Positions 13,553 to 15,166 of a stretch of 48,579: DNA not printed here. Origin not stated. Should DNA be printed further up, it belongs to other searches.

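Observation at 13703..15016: Two cyclases for a one-cysteine core: a zinc-type LanC coupled to a ligand-poor LanKC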

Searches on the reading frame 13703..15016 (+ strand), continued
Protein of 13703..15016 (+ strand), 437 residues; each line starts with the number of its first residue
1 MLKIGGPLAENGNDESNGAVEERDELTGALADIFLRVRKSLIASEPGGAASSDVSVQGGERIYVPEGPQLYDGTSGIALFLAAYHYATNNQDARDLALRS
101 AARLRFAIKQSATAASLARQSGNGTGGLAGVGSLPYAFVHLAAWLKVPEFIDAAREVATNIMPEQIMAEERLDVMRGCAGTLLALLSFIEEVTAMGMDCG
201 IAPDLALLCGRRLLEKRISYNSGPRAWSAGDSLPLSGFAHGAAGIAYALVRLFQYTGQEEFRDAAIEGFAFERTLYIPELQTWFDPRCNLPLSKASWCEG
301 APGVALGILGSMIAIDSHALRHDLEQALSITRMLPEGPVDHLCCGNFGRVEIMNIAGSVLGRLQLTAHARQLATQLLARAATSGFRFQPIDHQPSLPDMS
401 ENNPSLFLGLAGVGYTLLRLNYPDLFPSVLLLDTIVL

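Call 60: find_encoding_contigs(protein=P0068, flank=5000, max_places=1)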
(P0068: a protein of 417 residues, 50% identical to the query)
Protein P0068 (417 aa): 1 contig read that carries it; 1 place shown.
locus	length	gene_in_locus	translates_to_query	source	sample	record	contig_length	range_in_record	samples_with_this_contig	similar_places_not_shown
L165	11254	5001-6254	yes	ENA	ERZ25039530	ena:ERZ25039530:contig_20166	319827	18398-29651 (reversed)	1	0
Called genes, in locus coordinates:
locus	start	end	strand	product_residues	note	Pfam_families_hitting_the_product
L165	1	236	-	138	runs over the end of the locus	-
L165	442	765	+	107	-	-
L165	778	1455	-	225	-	PF07638:Sigma70_ECF (weak), PF04542:Sigma70_r2, PF08281:Sigma70_r4_2, PF04545:Sigma70_r4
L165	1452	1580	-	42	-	-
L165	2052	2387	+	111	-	-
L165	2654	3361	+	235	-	-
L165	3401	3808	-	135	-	-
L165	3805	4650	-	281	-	-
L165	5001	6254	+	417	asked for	PF05147:LANC_like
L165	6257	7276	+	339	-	PF14028:Lant_dehydr_C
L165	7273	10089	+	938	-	PF04738:Lant_dehydr_N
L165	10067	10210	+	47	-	-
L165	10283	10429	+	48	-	-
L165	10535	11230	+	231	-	-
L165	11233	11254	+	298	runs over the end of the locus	-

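Call 61: find_encoding_contigs(protein=P0051, flank=5000, max_places=1)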
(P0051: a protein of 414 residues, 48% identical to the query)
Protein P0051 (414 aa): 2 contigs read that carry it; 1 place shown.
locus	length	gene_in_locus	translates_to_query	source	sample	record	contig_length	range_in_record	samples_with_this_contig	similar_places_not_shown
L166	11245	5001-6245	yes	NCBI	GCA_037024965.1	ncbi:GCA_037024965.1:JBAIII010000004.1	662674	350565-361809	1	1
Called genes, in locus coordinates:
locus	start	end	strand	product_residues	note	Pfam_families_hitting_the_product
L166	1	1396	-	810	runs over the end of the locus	PF12704:MacB_PCD, PF02687:FtsX, PF12704:MacB_PCD, PF02687:FtsX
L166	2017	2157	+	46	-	-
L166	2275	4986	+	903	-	PF25816:RamC_N, PF00069:Pkinase, PF07714:PK_Tyr_Ser-Thr (weak), PF05147:LANC_like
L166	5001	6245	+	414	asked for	PF05147:LANC_like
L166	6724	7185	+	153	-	PF00165:HTH_AraC (faint), PF12833:HTH_18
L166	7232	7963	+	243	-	-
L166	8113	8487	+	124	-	PF00903:Glyoxalase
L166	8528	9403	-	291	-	PF02811:PHP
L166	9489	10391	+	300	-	PF01507:PAPS_reduct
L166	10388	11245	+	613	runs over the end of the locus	PF00009:GTP_EFTU, PF01926:MMR_HSR1 (faint), PF13671:AAA_33 (faint), PF22594:GTP-eEF1A_C, PF01583:APS_kinase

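Call 62: find_encoding_contigs(protein=P0042, flank=5000, max_places=1)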
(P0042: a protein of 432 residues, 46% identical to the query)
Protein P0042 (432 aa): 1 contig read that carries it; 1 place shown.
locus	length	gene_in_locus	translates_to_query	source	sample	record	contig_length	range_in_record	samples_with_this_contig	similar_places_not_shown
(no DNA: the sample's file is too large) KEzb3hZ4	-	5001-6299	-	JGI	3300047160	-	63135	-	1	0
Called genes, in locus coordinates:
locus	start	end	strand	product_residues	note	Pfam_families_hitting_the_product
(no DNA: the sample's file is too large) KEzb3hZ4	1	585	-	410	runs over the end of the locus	PF00515:TPR_1 (weak), PF07719:TPR_2 (faint), PF13181:TPR_8 (faint), PF13414:TPR_11 (weak), PF13428:TPR_14 (faint)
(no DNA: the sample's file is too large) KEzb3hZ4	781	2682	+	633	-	PF02310:B12-binding (weak), PF04055:Radical_SAM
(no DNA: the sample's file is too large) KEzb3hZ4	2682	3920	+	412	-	PF09668:Asp_protease (faint), PF13650:Asp_protease_2, PF13975:gag-asp_proteas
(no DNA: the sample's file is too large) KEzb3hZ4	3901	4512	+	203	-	PF13489:Methyltransf_23 (weak), PF08241:Methyltransf_11, PF08242:Methyltransf_12 (weak), PF13649:Methyltransf_25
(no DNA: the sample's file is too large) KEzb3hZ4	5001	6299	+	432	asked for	PF05147:LANC_like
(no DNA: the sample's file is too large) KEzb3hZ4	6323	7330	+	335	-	PF14028:Lant_dehydr_C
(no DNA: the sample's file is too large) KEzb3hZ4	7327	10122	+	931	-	PF04738:Lant_dehydr_N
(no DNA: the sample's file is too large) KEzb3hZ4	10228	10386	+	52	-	-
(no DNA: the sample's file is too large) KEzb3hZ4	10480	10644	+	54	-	-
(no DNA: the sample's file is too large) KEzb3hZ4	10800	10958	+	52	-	-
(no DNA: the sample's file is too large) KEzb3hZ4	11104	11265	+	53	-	-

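Call 64: predict_structure(alignment_id=A1)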
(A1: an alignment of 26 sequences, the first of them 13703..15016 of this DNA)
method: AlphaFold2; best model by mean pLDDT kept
length: 437 residues; sequences in the alignment: 26
mean_pLDDT: 85.0   pTM: 0.87
mean pLDDT of the five models: 85.0, 84.1, 84.0, 81.0, 79.9
residues with pLDDT >= 90: 293; 70-90: 71; 50-70: 25; < 50: 48
segments of 3 or more residues with pLDDT < 50: 1-17, 47-62, 117-122, 392-398
pLDDT, mean of each block of 10 residues (from residue 1): 34 45 83 93 57 30 65 93 98 97 87 55 72 95 96 93 91 94 97 93 98 95 90 90 97 98 98 96 92 87 96 93 97 92 94 95 95 95 80 48 88 97 93 69
secondary structure, 60 per line:
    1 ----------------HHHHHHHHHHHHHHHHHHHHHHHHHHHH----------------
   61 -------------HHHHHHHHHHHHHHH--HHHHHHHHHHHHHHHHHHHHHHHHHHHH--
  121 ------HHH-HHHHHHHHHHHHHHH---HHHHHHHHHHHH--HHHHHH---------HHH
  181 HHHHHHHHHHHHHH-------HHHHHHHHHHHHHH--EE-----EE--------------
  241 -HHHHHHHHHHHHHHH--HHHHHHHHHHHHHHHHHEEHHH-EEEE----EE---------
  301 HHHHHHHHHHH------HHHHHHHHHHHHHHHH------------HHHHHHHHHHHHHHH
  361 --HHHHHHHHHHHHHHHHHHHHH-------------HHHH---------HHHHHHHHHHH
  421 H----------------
elements in order: H17-44 H74-88 H91-118 H131-145 H149-160 H163-168 H178-194 H202-215 H242-256 H259-275 E282-285 H301-311 H318-333 H346-360 H363-383 H397-400 H410-421

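Call 68: fold_search(model_id=the predicted structure, library=pdb)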
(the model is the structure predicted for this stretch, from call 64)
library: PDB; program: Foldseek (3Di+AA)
matches with E <= 10: 1213; with E <= 0.001: 43
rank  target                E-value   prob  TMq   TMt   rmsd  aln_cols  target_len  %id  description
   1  3t33                  8.1e-12  1.00  0.70  0.75   7.7       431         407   17  Crystal Structure of Arabidopsis GCR2 (released 2013-04-17)
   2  6wq1_A                1.0e-11  1.00  0.66  0.73   4.5       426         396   17  Eukaryotic LanCL2 protein (released 2021-05-05)
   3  6wq1_C                1.6e-11  1.00  0.68  0.75   4.4       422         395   17  Eukaryotic LanCL2 protein (released 2021-05-05)
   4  6st5                  9.3e-11  1.00  0.59  0.30   7.8       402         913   22  crystal structure of LicM2 (released 2022-08-10)
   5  8czk_A                1.1e-10  1.00  0.66  0.71   7.0       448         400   16  Human LanCL1 bound to GSH and Dhb-Erk peptide (released 2023-01-25)
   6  8d0v_A                3.1e-10  1.00  0.67  0.73   6.9       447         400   16  Human LanCL1 C264A mutant bound to GSH (released 2023-01-25)
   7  3e73_A                4.3e-10  1.00  0.68  0.72   7.0       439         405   17  Crystal Structure of Human LanCL1 complexed with GSH (released 2009-06-30)
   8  3e6u_D                4.5e-10  1.00  0.65  0.71   9.0       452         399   15  Crystal structure of Human LanCL1 (released 2009-06-23)
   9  3e6u_A                5.4e-10  1.00  0.68  0.72   6.9       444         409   16  Crystal structure of Human LanCL1 (released 2009-06-23)
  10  3e6u_B                8.5e-10  1.00  0.67  0.72   6.8       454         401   16  Crystal structure of Human LanCL1 (released 2009-06-23)
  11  8byk                  1.0e-09  1.00  0.66  0.66   5.8       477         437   13  The structure of MadC from Clostridium maddingley reveals new insights into class I lanthipeptide cyclases (released 2023-02-22)
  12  8cav_A                2.6e-09  1.00  0.66  0.35   7.4       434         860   19  Discovery of the lanthipeptide Curvocidin and structural insights into its trifunctional synthetase CuvL (released 2023-06-14)
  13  8car                  1.3e-08  1.00  0.68  0.37   6.0       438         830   19  Discovery of the lanthipeptide Curvocidin and structural insights into its trifunctional synthetase CuvL (released 2023-06-14)
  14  8cav_B                1.3e-08  1.00  0.66  0.36   6.0       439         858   18  Discovery of the lanthipeptide Curvocidin and structural insights into its trifunctional synthetase CuvL (released 2023-06-14)
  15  2g02                  1.4e-07  1.00  0.57  0.61   6.6       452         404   16  Nisin cyclase (released 2006-05-23)
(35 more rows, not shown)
